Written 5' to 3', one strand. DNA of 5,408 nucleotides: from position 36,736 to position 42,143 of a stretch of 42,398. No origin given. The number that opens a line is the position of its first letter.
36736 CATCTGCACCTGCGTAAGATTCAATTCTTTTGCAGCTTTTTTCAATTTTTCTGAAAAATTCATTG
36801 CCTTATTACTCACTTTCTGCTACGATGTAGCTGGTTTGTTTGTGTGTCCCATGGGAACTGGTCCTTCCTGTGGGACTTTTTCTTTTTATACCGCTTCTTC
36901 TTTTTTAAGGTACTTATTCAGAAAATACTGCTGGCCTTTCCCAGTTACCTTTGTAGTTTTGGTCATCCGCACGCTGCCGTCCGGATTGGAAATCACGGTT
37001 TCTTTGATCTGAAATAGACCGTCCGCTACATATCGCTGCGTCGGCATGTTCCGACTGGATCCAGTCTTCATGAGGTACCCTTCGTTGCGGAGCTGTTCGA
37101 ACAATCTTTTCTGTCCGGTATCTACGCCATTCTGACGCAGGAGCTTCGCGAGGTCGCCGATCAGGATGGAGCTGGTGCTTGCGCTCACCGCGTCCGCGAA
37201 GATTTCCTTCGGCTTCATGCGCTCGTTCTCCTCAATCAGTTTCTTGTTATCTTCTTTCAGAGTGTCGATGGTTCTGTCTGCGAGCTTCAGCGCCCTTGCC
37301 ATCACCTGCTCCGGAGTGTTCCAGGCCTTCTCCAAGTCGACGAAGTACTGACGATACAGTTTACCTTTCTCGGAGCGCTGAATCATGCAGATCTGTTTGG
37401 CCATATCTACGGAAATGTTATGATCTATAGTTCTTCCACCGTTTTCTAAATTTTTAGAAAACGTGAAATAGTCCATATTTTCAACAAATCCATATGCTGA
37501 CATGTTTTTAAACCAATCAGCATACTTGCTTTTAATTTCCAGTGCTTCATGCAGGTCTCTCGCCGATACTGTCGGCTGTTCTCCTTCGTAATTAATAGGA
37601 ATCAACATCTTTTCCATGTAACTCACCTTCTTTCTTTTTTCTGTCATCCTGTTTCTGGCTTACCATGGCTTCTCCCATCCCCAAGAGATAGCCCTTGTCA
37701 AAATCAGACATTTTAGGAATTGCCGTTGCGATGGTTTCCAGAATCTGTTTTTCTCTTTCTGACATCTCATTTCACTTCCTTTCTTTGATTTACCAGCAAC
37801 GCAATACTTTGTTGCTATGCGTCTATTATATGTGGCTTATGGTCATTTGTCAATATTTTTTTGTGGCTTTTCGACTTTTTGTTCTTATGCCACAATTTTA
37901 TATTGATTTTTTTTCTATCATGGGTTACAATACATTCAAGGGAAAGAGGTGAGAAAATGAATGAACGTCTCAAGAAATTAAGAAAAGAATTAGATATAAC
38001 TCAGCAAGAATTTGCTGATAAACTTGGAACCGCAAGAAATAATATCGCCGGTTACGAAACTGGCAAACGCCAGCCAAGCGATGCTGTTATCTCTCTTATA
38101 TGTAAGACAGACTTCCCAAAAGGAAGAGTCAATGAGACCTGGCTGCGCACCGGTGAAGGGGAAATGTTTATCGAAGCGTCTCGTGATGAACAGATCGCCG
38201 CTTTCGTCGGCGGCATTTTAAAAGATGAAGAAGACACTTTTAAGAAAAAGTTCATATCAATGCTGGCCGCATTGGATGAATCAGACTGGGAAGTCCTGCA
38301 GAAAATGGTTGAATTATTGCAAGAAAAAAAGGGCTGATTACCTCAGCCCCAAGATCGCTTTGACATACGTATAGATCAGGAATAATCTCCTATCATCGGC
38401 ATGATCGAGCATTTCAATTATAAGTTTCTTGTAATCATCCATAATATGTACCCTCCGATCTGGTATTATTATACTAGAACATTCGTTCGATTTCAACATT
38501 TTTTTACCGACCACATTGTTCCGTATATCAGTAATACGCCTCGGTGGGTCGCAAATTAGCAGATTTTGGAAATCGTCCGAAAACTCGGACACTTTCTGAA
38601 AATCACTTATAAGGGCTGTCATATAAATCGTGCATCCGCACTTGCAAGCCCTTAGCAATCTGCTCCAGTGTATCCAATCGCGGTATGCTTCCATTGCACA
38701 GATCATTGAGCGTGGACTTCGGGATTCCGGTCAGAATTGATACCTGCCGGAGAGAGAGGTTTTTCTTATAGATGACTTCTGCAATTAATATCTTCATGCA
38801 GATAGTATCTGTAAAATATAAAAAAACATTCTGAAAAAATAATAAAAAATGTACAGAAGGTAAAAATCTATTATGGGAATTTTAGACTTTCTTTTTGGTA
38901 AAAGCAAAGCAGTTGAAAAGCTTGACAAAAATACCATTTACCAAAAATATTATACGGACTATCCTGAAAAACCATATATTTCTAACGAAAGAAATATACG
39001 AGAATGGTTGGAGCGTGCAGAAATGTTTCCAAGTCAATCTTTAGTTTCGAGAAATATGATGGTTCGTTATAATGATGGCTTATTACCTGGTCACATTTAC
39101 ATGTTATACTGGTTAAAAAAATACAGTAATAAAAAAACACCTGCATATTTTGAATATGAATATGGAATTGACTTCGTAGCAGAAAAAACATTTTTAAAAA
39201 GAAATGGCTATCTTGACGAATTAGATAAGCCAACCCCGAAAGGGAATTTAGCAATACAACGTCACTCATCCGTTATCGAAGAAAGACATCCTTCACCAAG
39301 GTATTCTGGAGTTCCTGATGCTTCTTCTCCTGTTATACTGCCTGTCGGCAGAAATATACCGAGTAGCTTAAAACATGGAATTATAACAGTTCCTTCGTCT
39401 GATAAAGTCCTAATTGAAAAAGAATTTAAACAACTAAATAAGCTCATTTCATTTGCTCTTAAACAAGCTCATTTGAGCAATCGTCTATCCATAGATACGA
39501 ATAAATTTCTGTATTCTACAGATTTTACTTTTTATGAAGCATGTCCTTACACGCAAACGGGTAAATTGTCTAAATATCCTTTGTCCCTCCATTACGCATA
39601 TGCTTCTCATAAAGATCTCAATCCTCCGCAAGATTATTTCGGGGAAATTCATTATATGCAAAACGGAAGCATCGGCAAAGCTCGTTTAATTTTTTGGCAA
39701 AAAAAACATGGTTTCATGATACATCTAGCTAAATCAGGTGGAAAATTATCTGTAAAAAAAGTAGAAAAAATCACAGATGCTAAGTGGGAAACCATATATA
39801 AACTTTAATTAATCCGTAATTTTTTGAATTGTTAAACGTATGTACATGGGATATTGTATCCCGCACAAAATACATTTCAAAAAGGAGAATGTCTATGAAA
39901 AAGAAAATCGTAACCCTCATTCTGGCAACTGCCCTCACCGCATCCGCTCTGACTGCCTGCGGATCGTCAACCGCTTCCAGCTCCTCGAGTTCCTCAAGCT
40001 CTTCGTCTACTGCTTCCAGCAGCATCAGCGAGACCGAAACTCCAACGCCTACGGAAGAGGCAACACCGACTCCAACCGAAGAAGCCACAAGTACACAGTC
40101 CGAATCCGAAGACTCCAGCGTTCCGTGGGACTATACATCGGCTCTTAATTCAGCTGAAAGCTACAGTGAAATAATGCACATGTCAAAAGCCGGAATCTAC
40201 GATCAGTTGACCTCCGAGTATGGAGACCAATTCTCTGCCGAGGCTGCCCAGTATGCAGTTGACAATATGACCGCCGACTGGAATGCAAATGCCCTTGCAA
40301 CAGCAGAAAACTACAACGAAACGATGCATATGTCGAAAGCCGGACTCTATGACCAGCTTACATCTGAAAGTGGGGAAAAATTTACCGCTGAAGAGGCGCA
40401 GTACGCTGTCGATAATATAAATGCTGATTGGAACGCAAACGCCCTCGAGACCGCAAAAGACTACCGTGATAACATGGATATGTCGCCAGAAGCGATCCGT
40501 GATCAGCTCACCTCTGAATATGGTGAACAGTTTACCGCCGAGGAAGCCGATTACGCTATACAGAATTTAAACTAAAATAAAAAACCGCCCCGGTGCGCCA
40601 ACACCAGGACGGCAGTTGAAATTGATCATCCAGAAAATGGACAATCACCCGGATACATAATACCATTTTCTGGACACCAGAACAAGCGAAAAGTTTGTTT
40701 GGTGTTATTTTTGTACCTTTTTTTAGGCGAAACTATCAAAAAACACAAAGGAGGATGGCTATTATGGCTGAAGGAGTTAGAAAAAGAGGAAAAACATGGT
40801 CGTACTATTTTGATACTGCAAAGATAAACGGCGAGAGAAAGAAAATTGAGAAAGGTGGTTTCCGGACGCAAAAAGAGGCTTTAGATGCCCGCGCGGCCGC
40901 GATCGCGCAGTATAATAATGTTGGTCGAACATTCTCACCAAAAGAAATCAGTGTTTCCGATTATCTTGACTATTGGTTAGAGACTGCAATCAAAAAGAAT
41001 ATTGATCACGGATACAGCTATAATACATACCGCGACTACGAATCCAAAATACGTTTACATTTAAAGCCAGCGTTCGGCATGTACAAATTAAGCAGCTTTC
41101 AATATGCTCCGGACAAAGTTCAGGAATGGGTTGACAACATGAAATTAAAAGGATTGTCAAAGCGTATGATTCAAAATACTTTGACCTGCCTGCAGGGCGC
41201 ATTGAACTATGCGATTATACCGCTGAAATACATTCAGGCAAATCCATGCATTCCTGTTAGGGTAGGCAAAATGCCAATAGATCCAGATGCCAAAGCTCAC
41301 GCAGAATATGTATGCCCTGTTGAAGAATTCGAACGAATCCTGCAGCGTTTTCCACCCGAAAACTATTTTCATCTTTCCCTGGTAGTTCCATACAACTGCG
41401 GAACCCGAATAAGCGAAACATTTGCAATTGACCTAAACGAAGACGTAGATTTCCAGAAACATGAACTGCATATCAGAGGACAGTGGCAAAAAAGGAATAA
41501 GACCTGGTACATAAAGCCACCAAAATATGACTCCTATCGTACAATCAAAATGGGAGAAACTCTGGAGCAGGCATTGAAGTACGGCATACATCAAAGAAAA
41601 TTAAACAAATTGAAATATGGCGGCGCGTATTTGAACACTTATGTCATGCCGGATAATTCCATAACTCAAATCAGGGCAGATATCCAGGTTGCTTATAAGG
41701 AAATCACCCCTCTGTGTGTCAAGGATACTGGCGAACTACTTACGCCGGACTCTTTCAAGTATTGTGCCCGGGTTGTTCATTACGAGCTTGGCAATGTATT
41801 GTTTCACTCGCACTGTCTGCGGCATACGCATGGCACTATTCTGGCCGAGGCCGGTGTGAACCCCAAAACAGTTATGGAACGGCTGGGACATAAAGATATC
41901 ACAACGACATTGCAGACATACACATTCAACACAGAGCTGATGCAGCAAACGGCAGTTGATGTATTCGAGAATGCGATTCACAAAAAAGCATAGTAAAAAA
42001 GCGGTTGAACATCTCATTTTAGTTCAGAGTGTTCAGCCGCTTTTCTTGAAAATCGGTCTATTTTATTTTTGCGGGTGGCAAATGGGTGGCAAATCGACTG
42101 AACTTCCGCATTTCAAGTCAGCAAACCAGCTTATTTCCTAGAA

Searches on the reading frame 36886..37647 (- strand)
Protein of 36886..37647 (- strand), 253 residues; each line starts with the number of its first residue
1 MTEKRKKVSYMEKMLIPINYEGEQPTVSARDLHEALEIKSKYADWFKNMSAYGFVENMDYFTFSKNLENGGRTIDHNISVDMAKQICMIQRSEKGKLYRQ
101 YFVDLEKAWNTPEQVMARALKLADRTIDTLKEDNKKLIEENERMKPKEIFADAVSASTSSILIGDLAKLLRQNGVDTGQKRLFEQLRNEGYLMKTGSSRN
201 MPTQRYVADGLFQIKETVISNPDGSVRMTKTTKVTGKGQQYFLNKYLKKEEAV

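Call 63: search_protein_families(library=pfam, proteins=[window:36886-37647:-], max_evalue=0.001)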
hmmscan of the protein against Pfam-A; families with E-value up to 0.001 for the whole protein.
window:36886-37647:- (253 aa): 2 families
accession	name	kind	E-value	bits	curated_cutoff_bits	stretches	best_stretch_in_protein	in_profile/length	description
PF03374.19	ANT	-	8.1e-33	113.4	25.3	1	140-248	3-107/108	Phage antirepressor protein KilAC domain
PF08346.17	AntA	-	2.8e-25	89.1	27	1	27-92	1-68/68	AntA/AntB antirepressor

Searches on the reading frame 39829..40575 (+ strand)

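Call 63: search_protein_families(library=pfam, proteins=[window:39829-40575:+], max_evalue=0.001)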
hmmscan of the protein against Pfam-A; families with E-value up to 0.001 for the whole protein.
window:39829-40575:+ (248 aa): 2 families
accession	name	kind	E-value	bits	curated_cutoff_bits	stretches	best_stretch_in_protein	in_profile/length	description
PF07553.16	Lipoprotein_Ltp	-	4.8e-74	244.7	23.2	3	150-197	1-48/48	Host cell surface-exposed lipoprotein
PF03559.20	Hexose_dehydrat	-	0.00063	19.6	25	0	167-202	131-168/203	NDP-hexose 2,3-dehydratase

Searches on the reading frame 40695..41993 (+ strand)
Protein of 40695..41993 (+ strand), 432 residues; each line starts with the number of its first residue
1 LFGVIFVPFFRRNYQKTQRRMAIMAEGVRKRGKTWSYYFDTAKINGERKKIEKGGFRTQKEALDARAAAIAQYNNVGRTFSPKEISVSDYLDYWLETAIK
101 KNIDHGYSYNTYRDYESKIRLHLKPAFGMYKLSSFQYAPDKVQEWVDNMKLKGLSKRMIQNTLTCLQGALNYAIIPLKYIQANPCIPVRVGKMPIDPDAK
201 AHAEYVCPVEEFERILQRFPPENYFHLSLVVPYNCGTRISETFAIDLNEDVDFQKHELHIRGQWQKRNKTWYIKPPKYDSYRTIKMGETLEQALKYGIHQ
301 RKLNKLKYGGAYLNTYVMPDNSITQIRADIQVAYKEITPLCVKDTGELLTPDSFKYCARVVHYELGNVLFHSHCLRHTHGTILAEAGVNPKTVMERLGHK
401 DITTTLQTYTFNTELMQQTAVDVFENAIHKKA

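Call 63: search_protein_families(library=pfam, proteins=[window:40695-41993:+], max_evalue=0.001)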
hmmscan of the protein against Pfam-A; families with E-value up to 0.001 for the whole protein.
window:40695-41993:+ (432 aa): 3 families
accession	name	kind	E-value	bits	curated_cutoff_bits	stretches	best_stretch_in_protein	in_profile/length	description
PF00589.27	Phage_integrase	-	5.1e-18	65.9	27.1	1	228-412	27-168/172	Phage integrase family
PF14657.12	Arm-DNA-bind_4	-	3e-09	36.8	22.3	1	34-75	1-44/47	Arm DNA-binding domain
PF14659.12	Phage_int_SAM_3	-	5.7e-09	36.5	22.6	1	87-149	2-57/58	Phage integrase, N-terminal SAM-like domain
